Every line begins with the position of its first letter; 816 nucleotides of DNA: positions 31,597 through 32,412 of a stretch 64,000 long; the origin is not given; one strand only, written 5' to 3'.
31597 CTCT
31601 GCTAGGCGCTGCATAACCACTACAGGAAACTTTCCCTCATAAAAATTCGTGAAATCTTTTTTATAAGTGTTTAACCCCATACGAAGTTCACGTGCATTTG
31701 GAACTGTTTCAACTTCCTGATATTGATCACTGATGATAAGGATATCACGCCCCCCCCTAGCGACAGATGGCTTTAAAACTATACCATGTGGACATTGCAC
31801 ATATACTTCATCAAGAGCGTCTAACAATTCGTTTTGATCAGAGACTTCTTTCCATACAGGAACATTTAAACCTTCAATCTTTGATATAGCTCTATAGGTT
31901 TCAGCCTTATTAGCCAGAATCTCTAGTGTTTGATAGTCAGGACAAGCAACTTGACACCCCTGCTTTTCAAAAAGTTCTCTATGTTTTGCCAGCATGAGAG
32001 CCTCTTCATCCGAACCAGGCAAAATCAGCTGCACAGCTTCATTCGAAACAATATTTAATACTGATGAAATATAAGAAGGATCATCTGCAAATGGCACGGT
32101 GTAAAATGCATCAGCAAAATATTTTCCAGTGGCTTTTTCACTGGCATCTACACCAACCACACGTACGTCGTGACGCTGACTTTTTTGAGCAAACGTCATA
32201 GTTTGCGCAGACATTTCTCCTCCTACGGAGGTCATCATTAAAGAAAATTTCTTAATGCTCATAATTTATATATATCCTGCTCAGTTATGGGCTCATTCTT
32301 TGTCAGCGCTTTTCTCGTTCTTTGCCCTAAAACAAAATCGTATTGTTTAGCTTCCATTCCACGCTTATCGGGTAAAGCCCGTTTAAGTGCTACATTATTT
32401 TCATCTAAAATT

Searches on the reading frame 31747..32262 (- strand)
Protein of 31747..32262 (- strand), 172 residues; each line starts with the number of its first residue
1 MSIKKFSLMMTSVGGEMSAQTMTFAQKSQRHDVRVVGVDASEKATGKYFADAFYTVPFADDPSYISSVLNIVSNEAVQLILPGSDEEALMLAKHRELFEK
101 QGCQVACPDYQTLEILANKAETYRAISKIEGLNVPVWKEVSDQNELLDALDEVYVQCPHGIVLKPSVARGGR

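Call 45: find_homologous_proteins(query=window:31747-32262:-, max_evalue=1e-30)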
Query window:31747-32262:- (172 aa): 1 proteins with E <= 1e-30 among 66 candidates.
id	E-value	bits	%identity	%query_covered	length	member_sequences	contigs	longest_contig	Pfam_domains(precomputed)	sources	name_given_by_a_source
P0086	1.2e-46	177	61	77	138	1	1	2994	PF21360.4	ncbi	-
